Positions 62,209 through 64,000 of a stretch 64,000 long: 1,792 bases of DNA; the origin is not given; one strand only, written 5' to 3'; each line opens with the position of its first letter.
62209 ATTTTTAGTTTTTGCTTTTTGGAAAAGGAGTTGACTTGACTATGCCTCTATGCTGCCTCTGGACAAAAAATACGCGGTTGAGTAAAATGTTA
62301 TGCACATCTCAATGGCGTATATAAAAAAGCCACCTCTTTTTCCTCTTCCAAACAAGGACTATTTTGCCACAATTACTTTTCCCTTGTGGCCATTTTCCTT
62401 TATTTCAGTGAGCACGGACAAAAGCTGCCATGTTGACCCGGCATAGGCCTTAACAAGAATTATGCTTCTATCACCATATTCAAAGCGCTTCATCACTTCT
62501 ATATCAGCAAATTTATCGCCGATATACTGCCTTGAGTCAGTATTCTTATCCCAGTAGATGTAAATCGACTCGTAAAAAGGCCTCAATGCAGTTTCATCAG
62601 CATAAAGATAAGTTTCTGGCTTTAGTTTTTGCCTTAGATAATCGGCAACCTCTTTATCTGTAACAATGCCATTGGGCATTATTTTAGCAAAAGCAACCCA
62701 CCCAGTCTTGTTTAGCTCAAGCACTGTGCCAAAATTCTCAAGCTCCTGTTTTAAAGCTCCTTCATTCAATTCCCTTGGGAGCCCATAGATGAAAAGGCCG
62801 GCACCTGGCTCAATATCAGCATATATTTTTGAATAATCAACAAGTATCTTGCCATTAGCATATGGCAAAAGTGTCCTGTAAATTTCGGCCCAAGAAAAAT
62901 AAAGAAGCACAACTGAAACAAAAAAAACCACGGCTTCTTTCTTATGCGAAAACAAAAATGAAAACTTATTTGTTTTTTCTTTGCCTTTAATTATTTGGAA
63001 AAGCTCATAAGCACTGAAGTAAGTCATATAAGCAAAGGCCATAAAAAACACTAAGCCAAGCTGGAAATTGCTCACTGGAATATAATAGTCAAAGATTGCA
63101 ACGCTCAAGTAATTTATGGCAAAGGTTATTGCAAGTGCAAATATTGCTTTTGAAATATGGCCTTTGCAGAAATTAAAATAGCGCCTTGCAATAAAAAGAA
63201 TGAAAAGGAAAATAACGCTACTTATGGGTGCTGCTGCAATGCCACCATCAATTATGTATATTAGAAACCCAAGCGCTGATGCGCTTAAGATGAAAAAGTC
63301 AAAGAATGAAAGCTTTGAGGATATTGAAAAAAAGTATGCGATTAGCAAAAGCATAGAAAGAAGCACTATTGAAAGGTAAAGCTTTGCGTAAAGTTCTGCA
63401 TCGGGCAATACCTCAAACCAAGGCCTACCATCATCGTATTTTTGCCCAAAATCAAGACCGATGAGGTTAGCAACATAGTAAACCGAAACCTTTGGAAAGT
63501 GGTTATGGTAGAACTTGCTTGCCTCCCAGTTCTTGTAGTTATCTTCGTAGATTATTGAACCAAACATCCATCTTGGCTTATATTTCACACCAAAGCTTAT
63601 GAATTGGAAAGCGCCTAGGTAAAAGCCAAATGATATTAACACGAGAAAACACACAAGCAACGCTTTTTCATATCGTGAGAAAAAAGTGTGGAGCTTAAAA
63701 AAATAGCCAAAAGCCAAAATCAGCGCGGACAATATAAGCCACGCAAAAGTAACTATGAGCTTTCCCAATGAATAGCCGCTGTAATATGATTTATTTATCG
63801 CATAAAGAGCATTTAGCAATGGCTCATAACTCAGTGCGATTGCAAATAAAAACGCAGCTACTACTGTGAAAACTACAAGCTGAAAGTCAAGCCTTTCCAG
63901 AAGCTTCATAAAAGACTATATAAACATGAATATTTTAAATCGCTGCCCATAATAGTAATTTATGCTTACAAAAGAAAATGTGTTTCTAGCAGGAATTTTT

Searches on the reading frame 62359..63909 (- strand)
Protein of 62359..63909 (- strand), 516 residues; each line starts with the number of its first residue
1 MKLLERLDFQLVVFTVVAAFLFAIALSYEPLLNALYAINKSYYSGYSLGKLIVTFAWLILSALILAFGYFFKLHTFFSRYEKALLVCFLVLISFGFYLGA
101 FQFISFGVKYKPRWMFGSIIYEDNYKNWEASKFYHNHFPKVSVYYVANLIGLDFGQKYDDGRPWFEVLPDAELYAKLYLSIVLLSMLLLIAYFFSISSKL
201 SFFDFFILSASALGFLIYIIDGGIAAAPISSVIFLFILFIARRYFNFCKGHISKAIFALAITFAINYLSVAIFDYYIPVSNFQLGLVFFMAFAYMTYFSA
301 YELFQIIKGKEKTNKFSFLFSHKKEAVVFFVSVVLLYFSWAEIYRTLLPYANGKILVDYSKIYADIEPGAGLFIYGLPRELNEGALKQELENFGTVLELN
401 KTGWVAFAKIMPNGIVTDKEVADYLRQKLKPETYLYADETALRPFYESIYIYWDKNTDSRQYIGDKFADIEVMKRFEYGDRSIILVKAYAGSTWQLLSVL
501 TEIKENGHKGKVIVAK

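Call 5: search_protein_families(library=pfam, proteins=[window:62359-63909:-], max_evalue=1)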
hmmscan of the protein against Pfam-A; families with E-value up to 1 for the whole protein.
window:62359-63909:- (516 aa): 1 family
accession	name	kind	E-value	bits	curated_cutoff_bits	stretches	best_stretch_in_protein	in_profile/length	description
PF00076.28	RRM_1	-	0.045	14.1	20.7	1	372-399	1-28/70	RNA recognition motif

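Call 6: search_protein_families(library=ncbifam, proteins=[window:62359-63909:-], max_evalue=1)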
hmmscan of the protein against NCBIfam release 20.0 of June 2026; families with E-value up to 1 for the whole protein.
window:62359-63909:- (516 aa): 0 families
